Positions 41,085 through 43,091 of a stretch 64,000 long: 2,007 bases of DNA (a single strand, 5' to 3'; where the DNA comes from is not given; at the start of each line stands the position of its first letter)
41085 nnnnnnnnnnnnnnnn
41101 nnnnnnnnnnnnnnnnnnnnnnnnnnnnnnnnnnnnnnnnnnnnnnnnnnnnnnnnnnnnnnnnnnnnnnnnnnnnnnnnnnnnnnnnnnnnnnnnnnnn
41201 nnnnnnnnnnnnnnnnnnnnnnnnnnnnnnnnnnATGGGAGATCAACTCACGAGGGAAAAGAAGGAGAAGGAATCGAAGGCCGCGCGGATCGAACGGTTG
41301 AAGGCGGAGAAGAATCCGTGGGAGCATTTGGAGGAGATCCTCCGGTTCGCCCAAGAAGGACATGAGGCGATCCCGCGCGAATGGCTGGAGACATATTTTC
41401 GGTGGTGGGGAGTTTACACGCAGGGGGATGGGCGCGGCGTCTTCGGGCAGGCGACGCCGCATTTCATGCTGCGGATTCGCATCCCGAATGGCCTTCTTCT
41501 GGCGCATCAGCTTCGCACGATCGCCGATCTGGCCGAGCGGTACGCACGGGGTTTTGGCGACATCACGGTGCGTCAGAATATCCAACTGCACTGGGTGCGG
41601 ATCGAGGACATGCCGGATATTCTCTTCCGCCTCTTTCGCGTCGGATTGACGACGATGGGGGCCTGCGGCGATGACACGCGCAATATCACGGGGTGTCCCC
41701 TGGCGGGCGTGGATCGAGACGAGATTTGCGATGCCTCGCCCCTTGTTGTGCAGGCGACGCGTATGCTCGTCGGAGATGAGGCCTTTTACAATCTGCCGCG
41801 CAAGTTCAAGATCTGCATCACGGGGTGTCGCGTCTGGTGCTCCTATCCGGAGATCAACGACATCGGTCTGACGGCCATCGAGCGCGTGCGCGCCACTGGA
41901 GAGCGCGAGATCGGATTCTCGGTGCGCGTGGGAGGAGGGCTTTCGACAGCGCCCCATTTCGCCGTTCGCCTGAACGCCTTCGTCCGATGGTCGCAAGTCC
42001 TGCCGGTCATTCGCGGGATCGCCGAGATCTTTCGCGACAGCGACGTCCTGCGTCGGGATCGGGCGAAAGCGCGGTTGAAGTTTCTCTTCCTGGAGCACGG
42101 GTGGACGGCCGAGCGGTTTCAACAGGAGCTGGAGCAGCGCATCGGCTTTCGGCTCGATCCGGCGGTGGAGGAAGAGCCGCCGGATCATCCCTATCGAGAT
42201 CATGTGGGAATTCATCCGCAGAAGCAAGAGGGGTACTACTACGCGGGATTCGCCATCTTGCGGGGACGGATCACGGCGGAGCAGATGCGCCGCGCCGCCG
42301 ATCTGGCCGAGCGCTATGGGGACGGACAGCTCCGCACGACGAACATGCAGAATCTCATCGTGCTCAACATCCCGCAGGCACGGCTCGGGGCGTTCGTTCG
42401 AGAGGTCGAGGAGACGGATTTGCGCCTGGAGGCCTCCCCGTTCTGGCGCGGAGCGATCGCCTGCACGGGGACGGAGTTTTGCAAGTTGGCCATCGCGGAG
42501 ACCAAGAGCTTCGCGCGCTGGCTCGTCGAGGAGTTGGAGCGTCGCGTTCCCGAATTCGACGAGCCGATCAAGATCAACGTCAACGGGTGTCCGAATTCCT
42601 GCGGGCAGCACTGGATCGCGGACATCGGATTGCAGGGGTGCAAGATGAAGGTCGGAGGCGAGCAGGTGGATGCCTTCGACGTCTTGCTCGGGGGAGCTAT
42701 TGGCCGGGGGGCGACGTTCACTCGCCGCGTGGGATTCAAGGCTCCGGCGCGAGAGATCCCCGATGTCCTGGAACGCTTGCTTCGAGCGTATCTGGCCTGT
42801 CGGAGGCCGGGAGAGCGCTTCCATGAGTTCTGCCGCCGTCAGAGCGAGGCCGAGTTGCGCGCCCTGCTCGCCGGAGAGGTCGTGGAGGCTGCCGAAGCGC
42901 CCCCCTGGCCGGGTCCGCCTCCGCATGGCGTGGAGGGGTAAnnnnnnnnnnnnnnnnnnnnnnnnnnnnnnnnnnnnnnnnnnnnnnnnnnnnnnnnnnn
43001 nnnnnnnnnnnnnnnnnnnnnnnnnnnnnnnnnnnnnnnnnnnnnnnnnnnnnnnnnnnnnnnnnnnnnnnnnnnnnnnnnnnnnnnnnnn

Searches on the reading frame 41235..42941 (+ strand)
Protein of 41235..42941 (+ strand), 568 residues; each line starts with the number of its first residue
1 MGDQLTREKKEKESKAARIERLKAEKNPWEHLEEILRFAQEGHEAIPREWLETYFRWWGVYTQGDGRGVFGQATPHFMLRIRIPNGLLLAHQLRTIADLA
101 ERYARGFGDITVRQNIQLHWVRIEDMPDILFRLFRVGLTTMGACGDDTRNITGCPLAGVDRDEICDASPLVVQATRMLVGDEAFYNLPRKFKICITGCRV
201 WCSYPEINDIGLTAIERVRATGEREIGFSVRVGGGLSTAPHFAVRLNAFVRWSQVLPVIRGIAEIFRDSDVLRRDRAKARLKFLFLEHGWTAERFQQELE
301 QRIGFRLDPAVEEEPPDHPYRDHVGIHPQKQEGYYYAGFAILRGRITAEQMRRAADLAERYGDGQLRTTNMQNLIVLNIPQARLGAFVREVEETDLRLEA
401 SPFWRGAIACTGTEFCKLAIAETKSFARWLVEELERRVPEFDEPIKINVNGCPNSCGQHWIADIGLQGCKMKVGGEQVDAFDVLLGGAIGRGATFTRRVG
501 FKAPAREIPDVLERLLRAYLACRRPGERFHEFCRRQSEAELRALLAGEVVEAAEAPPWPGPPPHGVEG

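Call 6: search_protein_families(library=pfam, proteins=[window:41235-42941:+])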
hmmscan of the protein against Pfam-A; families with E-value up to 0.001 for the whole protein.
window:41235-42941:+ (568 aa): 2 families
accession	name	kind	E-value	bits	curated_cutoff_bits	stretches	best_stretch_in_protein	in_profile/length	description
PF01077.27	NIR_SIR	-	7.1e-49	165.7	27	2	144-305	1-156/158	Nitrite and sulphite reductase 4Fe-4S domain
PF03460.22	NIR_SIR_ferr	-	5.1e-41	138.7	24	2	72-130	3-63/69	Nitrite/Sulfite reductase ferredoxin-like half domain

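Call 12: find_related_loci(query=window:41235-42941:+, collection=genome_contigs, flank=5000)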
Query window:41235-42941:+ (568 aa) in genome_contigs; peptide patterns used: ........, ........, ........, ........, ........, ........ (x = any residue, [..] = any of these).
599 stretches matched a pattern (row limit reached: there are more); 582 encode a relative of the query (tblastn E <= 1e-3); the best 80 are kept; 80 distinct loci.
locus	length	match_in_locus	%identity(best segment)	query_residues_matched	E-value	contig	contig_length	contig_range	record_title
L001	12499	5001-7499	69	3-568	0e+0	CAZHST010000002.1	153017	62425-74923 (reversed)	MAG TPA_asm: uncultured bacterium isolate binchicken_co30_163 genome assembly, contig: NODE_122_length_153017_cov_17.178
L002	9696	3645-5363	68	1-568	0e+0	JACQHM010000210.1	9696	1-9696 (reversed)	MAG: Candidatus Methylomirabilota bacterium isolate NC_groundwater_1099_Ag_S2p5_61_69 S_2p5_S6_coassembly_k141_3658390,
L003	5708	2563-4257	67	7-568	0e+0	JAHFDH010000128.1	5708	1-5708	MAG: Candidatus Methylomirabilota bacterium isolate nzgw240 NODE_47297_length_5709_cov_5.182176, whole genome shotgun se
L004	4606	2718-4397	68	12-568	0e+0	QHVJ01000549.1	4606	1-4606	MAG: Acidobacteria bacterium isolate AA35 14_1009_16_40cm_scaffold_167838_curated, whole genome shotgun sequence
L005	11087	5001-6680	67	12-568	0e+0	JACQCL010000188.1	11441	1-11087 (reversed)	MAG: Candidatus Rokuibacteriota bacterium isolate NC_groundwater_967_Pr1_S-0.2um_66_23 Montesol18-Sp2_coassembly_scaffol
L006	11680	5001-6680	67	13-567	0e+0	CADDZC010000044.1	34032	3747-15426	Acidobacteria bacterium isolate 17 genome assembly, contig: NODE_698_length_34032_cov_43.400944, whole genome shotgun se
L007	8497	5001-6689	67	11-568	0e+0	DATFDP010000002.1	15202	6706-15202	MAG TPA_asm: Terriglobales bacterium isolate SMAG_U8583 k141_1759151, whole genome shotgun sequence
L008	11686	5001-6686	65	12-568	0e+0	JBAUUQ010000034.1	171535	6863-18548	MAG: Terriglobales bacterium isolate MFD05931_ilm_asm_bin20 k127_346238, whole genome shotgun sequence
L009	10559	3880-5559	66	12-568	0e+0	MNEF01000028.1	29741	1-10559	MAG: Candidatus Rokubacteria bacterium 13_1_40CM_69_27 13_1_40cm_scaffold_3019, whole genome shotgun sequence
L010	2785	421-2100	68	12-568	0e+0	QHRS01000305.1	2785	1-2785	MAG: Candidatus Rokuibacteriota bacterium isolate AR9 14_1009_16_40cm_scaffold_192717_curated, whole genome shotgun sequ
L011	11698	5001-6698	63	9-568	0e+0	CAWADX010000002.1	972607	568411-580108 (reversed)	MAG: uncultured Acidobacteriota bacterium isolate MFD03346.bin.1.39 genome assembly, contig: contig_11146, whole genome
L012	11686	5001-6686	65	12-568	0e+0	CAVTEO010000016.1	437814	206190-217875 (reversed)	MAG: uncultured Acidobacteriota bacterium isolate MFD00822.bin.2.7 genome assembly, contig: contig_89685, whole genome s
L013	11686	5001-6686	66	12-568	0e+0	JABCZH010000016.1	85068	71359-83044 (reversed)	MAG: Acidobacteria bacterium isolate Inc-BW-C-12-M_MAG18 Ga0210394_10000471, whole genome shotgun sequence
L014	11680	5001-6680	64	13-568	0e+0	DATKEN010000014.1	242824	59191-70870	MAG TPA_asm: Terriglobales bacterium isolate SMAG_U14500 k141_2537672, whole genome shotgun sequence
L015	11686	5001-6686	63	12-568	0e+0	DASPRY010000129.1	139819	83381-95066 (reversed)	MAG TPA_asm: Terriglobales bacterium isolate SMAG_U12237 k141_1256096, whole genome shotgun sequence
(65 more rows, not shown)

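Call 20: find_related_loci(query=window:41235-42941:+, collection=metagenome_contigs, flank=4000)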
Query window:41235-42941:+ (568 aa) in metagenome_contigs; peptide patterns used: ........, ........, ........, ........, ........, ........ (x = any residue, [..] = any of these).
600 stretches matched a pattern (row limit reached: there are more); 596 encode a relative of the query (tblastn E <= 1e-3); the best 80 are kept; 80 distinct loci.
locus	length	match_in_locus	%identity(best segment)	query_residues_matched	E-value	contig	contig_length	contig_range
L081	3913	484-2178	69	1-566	0e+0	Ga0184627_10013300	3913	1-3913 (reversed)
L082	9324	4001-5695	68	9-568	0e+0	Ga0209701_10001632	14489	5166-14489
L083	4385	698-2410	67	2-567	0e+0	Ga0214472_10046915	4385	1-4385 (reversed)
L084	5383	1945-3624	68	12-568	0e+0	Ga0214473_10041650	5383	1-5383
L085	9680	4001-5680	67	12-568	0e+0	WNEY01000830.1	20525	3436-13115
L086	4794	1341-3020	67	12-568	0e+0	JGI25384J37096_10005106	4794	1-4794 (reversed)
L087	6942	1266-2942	66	12-567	0e+0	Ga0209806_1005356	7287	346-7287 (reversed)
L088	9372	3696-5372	66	12-567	0e+0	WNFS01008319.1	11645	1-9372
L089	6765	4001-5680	67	12-568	0e+0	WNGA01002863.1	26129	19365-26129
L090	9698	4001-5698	66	8-568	0e+0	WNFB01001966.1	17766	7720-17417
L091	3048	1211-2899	67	11-568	0e+0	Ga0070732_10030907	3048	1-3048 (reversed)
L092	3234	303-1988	66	12-568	0e+0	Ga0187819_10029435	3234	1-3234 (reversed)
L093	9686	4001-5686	64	12-568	0e+0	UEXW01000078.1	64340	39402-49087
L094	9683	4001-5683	67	13-568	0e+0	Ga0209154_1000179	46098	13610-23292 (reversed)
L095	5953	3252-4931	66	12-568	0e+0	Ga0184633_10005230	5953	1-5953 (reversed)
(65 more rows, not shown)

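Call 21: find_homologous_proteins(query=window:41235-42941:+, max_evalue=1e-50)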
Query window:41235-42941:+ (568 aa): 8000 proteins with E <= 1e-50 among 8000 candidates; the best 120 are listed.
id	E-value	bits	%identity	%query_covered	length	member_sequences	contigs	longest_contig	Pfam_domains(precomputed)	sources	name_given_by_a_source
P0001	0.0e+0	1325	100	100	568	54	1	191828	PF01077.28,PF03460.23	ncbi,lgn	-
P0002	3.5e-289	978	74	95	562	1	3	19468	PF01077.28,PF03460.23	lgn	-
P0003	3.1e-286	969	74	99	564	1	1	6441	PF01077.28,PF03460.23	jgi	jgi:sulfite reductase (ferredoxin)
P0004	2.3e-273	926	70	99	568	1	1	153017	PF01077.28,PF03460.23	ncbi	-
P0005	8.9e-271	918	69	99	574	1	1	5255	PF01077.28,PF03460.23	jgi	-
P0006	3.3e-269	913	70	97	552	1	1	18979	PF01077.28,PF03460.23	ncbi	-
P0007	1.0e-267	908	69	98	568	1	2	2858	PF01077.28,PF03460.23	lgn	-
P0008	2.3e-267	906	68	99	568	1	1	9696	PF01077.28,PF03460.23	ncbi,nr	ncbi:MAG: nitrite reductase [candidate division NC10 bacterium]|nr:nitrite reductase [candidate divi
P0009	2.8e-267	906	69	98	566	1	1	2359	PF01077.28,PF03460.23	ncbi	-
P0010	4.0e-266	902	69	97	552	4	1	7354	PF01077.28,PF03460.23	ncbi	-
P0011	5.4e-266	902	67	100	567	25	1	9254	PF01077.28,PF03460.23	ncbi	-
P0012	6.4e-266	902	69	99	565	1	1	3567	PF01077.28,PF03460.23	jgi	jgi:sulfite reductase (ferredoxin)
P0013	6.1e-265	898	68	98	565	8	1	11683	PF01077.28,PF03460.23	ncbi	-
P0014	8.4e-265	898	69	98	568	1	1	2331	PF01077.28,PF03460.23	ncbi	-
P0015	9.0e-265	898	68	99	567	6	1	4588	PF01077.28,PF03460.23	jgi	jgi:sulfite reductase (ferredoxin)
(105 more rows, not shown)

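Call 22: list_cluster_members(proteins=[P0001])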
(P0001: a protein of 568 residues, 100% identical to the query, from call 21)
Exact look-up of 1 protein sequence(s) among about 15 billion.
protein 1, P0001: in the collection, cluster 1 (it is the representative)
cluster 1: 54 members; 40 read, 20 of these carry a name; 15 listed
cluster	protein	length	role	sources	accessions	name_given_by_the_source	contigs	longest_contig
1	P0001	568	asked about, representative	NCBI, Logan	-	-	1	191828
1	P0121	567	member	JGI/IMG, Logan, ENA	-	sulfite reductase (ferredoxin)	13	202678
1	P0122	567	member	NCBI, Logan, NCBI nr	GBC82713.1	Sulfite reductase [ferredoxin] [bacterium HR10]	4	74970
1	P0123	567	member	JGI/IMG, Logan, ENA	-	sulfite reductase (ferredoxin)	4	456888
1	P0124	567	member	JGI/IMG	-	sulfite reductase (ferredoxin)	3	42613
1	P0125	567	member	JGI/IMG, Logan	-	sulfite reductase (ferredoxin)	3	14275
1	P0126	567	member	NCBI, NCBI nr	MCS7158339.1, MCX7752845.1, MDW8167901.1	MAG: nitrite reductase [Blastocatellia bacterium] | nitrite reductase [Blastocatellia bacterium]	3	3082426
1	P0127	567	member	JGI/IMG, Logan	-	sulfite reductase (ferredoxin)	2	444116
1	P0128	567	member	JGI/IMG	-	sulfite reductase (ferredoxin)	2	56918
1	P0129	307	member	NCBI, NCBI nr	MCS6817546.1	MAG: nitrite reductase, partial [Blastocatellia bacterium] | nitrite reductase [Blastocatellia bacterium]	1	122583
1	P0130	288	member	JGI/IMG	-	sulfite reductase (ferredoxin)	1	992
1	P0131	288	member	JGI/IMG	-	sulfite reductase (ferredoxin)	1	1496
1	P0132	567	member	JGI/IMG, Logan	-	sulfite reductase (ferredoxin)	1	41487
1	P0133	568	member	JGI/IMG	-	sulfite reductase (ferredoxin)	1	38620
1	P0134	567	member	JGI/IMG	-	sulfite reductase (ferredoxin)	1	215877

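Call 24: find_encoding_contigs(protein=P0122, flank=4000, max_places=3)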
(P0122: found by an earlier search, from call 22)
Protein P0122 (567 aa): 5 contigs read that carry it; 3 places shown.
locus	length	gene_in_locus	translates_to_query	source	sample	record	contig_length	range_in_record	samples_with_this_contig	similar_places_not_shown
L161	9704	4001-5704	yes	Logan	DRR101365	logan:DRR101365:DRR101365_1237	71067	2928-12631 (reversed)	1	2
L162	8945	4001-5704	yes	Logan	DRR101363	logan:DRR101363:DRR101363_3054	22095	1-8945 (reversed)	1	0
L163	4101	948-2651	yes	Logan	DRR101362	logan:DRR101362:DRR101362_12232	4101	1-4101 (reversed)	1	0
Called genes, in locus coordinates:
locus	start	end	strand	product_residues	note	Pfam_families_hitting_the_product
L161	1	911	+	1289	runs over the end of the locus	PF13517:FG-GAP_3 (faint), PF17963:Big_9 (faint), PF02010:REJ (faint), PF18911:PKD_4, PF21027:Sde0182_C (faint), PF22352:K319L-like_PKD, PF18911:PKD_4, PF22352:K319L-like_PKD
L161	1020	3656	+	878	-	-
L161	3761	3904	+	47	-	-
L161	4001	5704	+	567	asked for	PF03460:NIR_SIR_ferr, PF01077:NIR_SIR, PF03460:NIR_SIR_ferr, PF01077:NIR_SIR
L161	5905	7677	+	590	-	PF03460:NIR_SIR_ferr, PF01077:NIR_SIR, PF03460:NIR_SIR_ferr, PF01077:NIR_SIR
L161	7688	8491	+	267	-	PF00590:TP_methylase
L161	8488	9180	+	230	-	PF13241:NAD_binding_7, PF14824:Sirohm_synth_M, PF10414:CysG_dimeriser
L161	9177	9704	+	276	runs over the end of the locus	PF01507:PAPS_reduct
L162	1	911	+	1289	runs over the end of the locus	PF13517:FG-GAP_3 (faint), PF17963:Big_9 (faint), PF02010:REJ (faint), PF18911:PKD_4, PF21027:Sde0182_C (faint), PF22352:K319L-like_PKD, PF18911:PKD_4, PF22352:K319L-like_PKD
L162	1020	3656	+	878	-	-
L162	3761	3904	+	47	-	-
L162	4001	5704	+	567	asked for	PF03460:NIR_SIR_ferr, PF01077:NIR_SIR, PF03460:NIR_SIR_ferr, PF01077:NIR_SIR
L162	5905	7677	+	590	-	PF03460:NIR_SIR_ferr, PF01077:NIR_SIR, PF03460:NIR_SIR_ferr, PF01077:NIR_SIR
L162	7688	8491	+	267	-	PF00590:TP_methylase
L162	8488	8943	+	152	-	?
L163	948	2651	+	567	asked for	PF03460:NIR_SIR_ferr, PF01077:NIR_SIR, PF03460:NIR_SIR_ferr, PF01077:NIR_SIR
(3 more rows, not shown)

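Call 25: find_encoding_contigs(protein=P0123, flank=4000, max_places=3)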
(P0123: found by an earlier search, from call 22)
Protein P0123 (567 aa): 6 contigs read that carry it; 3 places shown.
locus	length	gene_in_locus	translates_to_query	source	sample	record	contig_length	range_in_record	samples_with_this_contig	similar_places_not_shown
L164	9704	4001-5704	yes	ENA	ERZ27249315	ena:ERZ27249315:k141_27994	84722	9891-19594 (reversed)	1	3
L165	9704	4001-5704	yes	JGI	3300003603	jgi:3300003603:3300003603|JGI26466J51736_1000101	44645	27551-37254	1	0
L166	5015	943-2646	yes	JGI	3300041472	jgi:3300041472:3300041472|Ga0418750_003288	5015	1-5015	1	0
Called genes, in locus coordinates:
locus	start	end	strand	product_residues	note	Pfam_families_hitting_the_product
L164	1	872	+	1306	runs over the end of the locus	PF13517:FG-GAP_3 (faint), PF17803:Cadherin_4 (faint), PF17963:Big_9 (faint), PF02010:REJ (faint), PF18911:PKD_4, PF22352:K319L-like_PKD, PF18911:PKD_4, PF22352:K319L-like_PKD, +1 more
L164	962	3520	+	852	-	PF17963:Big_9 (faint), PF00691:OmpA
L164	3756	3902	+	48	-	-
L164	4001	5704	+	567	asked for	PF03460:NIR_SIR_ferr, PF01077:NIR_SIR, PF03460:NIR_SIR_ferr, PF01077:NIR_SIR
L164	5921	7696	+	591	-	PF03460:NIR_SIR_ferr, PF01077:NIR_SIR, PF03460:NIR_SIR_ferr, PF01077:NIR_SIR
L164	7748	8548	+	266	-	PF00590:TP_methylase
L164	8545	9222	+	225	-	PF13241:NAD_binding_7, PF14824:Sirohm_synth_M, PF10414:CysG_dimeriser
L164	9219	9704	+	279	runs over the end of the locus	PF01507:PAPS_reduct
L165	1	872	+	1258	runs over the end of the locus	PF13517:FG-GAP_3 (faint), PF17803:Cadherin_4 (faint), PF17963:Big_9 (faint), PF02010:REJ (faint), PF18911:PKD_4, PF22352:K319L-like_PKD, PF18911:PKD_4, PF22352:K319L-like_PKD, +1 more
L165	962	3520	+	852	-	PF17963:Big_9 (faint), PF00691:OmpA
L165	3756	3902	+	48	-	-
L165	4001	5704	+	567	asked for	PF03460:NIR_SIR_ferr, PF01077:NIR_SIR, PF03460:NIR_SIR_ferr, PF01077:NIR_SIR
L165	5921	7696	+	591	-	PF03460:NIR_SIR_ferr, PF01077:NIR_SIR, PF03460:NIR_SIR_ferr, PF01077:NIR_SIR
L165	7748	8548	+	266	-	PF00590:TP_methylase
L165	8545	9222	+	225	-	PF13241:NAD_binding_7, PF14824:Sirohm_synth_M, PF10414:CysG_dimeriser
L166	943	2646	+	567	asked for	PF03460:NIR_SIR_ferr, PF01077:NIR_SIR, PF03460:NIR_SIR_ferr, PF01077:NIR_SIR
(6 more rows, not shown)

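Call 26: find_encoding_contigs(protein=P0126, flank=4000, max_places=3)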
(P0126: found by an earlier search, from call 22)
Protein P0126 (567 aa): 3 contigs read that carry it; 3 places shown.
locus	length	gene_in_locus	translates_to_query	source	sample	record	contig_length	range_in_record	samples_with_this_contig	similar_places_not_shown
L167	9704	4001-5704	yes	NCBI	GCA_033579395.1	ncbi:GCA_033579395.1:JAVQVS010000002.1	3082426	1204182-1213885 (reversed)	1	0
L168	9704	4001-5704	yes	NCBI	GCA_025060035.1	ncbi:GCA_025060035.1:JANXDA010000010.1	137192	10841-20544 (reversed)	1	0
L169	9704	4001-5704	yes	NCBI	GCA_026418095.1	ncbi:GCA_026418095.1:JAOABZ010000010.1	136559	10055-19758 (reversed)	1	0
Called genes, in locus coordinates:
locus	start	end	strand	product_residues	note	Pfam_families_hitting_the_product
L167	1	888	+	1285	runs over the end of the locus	PF01839:FG-GAP (faint), PF13517:FG-GAP_3 (faint), PF17963:Big_9 (faint), PF02010:REJ (faint), PF18911:PKD_4, PF22352:K319L-like_PKD, PF18911:PKD_4, PF22352:K319L-like_PKD, +1 more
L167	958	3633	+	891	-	-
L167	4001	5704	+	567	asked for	PF03460:NIR_SIR_ferr, PF01077:NIR_SIR, PF03460:NIR_SIR_ferr, PF01077:NIR_SIR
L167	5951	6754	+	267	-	PF00590:TP_methylase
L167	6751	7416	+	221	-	PF13241:NAD_binding_7, PF14824:Sirohm_synth_M, PF10414:CysG_dimeriser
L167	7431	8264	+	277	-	PF01507:PAPS_reduct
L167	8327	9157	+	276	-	PF01925:TauE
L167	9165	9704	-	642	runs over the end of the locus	-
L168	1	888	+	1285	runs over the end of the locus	PF01839:FG-GAP (faint), PF13517:FG-GAP_3 (faint), PF17963:Big_9 (faint), PF02010:REJ (faint), PF18911:PKD_4, PF22352:K319L-like_PKD, PF18911:PKD_4, PF22352:K319L-like_PKD, +1 more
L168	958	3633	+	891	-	-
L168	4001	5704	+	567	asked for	PF03460:NIR_SIR_ferr, PF01077:NIR_SIR, PF03460:NIR_SIR_ferr, PF01077:NIR_SIR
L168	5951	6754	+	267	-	PF00590:TP_methylase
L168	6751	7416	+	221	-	PF13241:NAD_binding_7, PF14824:Sirohm_synth_M, PF10414:CysG_dimeriser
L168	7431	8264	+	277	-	PF01507:PAPS_reduct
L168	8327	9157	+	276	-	PF01925:TauE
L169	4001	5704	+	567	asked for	PF03460:NIR_SIR_ferr, PF01077:NIR_SIR, PF03460:NIR_SIR_ferr, PF01077:NIR_SIR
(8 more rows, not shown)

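Call 27: find_encoding_contigs(protein=P0133, flank=4000, max_places=2)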
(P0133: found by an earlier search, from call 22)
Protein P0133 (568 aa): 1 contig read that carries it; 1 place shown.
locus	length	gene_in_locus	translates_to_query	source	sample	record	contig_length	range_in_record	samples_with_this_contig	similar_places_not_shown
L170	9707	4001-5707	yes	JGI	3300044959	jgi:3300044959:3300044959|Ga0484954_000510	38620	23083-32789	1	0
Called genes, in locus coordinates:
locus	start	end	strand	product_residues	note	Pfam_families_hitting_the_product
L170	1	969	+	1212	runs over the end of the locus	PF13517:FG-GAP_3 (faint), PF17963:Big_9 (faint), PF18911:PKD_4, PF22352:K319L-like_PKD, PF18911:PKD_4, PF22352:K319L-like_PKD, PF18911:PKD_4 (weak), PF22352:K319L-like_PKD, +2 more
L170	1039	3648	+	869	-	PF17963:Big_9 (faint), PF18911:PKD_4 (faint), PF00691:OmpA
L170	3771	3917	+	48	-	-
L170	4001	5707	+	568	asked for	PF03460:NIR_SIR_ferr, PF01077:NIR_SIR, PF03460:NIR_SIR_ferr, PF01077:NIR_SIR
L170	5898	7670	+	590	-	PF03460:NIR_SIR_ferr, PF01077:NIR_SIR, PF03460:NIR_SIR_ferr, PF01077:NIR_SIR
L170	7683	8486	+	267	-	PF00590:TP_methylase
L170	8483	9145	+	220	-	PF13241:NAD_binding_7, PF14824:Sirohm_synth_M, PF10414:CysG_dimeriser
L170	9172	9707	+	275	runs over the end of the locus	PF01507:PAPS_reduct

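Call 28: find_encoding_contigs(protein=P0002, flank=4000, max_places=2)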
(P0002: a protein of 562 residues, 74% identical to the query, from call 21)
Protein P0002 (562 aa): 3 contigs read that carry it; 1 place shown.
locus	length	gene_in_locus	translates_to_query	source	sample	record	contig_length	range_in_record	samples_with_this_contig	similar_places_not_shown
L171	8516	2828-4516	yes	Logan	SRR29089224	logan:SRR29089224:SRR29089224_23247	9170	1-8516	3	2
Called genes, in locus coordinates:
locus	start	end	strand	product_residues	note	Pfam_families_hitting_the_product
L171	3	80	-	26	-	?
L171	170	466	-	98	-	PF00589:Phage_integrase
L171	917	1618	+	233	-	PF01507:PAPS_reduct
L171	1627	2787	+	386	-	PF14306:PUA_2, PF01747:ATP-sulfurylase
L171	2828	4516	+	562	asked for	PF03460:NIR_SIR_ferr, PF01077:NIR_SIR, PF03460:NIR_SIR_ferr, PF01077:NIR_SIR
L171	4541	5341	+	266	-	PF00590:TP_methylase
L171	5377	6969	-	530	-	PF00171:Aldedh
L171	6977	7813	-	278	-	PF01557:FAA_hydrolase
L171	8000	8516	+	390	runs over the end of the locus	?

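Call 29: find_encoding_contigs(protein=P0003, flank=4000, max_places=2)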
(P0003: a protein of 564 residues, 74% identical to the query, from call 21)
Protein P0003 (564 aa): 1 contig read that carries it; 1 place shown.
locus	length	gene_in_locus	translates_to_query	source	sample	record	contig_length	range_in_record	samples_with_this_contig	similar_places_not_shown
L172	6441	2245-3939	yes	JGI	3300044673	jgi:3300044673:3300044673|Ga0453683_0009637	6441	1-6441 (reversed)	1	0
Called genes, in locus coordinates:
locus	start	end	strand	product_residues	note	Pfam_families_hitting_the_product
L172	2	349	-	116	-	?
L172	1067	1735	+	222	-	PF03734:YkuD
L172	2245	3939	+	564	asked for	PF03460:NIR_SIR_ferr, PF01077:NIR_SIR, PF03460:NIR_SIR_ferr, PF01077:NIR_SIR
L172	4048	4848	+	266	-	PF00590:TP_methylase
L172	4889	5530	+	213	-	PF13241:NAD_binding_7, PF14824:Sirohm_synth_M, PF10414:CysG_dimeriser (weak)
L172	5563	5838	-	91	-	PF02597:ThiS, PF06805:Lambda_tail_I (faint)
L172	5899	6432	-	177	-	PF00291:PALP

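Call 30: find_encoding_contigs(protein=P0121, flank=4000, max_places=4)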
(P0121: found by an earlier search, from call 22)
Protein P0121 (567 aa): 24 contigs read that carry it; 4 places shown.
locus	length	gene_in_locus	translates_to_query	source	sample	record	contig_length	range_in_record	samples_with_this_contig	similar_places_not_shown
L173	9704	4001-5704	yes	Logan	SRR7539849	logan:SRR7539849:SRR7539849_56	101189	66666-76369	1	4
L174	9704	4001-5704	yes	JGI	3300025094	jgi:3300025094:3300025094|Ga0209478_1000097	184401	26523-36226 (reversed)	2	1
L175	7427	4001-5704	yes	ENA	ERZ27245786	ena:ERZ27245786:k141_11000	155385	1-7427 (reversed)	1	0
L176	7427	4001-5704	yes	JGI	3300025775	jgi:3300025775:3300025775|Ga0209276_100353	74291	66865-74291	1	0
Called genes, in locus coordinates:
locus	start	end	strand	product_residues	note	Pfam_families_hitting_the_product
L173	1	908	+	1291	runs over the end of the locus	PF13517:FG-GAP_3 (faint), PF17963:Big_9 (faint), PF02010:REJ (faint), PF18911:PKD_4, PF21027:Sde0182_C (faint), PF22352:K319L-like_PKD, PF18911:PKD_4, PF22352:K319L-like_PKD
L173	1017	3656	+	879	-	-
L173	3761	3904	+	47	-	-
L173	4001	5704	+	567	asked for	PF03460:NIR_SIR_ferr, PF01077:NIR_SIR, PF03460:NIR_SIR_ferr, PF01077:NIR_SIR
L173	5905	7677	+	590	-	PF03460:NIR_SIR_ferr, PF01077:NIR_SIR, PF03460:NIR_SIR_ferr, PF01077:NIR_SIR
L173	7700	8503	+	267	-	PF00590:TP_methylase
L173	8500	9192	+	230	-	PF13241:NAD_binding_7, PF14824:Sirohm_synth_M, PF10414:CysG_dimeriser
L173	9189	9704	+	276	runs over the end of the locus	PF01507:PAPS_reduct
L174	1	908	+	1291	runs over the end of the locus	PF13517:FG-GAP_3 (faint), PF17963:Big_9 (faint), PF02010:REJ (faint), PF18911:PKD_4, PF21027:Sde0182_C (faint), PF22352:K319L-like_PKD, PF18911:PKD_4, PF22352:K319L-like_PKD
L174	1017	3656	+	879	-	-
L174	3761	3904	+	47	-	-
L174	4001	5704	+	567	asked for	PF03460:NIR_SIR_ferr, PF01077:NIR_SIR, PF03460:NIR_SIR_ferr, PF01077:NIR_SIR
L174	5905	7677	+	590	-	PF03460:NIR_SIR_ferr, PF01077:NIR_SIR, PF03460:NIR_SIR_ferr, PF01077:NIR_SIR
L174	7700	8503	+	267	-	PF00590:TP_methylase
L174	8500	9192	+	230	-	PF13241:NAD_binding_7, PF14824:Sirohm_synth_M, PF10414:CysG_dimeriser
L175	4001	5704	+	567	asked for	PF03460:NIR_SIR_ferr, PF01077:NIR_SIR, PF03460:NIR_SIR_ferr, PF01077:NIR_SIR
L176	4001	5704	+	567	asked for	PF03460:NIR_SIR_ferr, PF01077:NIR_SIR, PF03460:NIR_SIR_ferr, PF01077:NIR_SIR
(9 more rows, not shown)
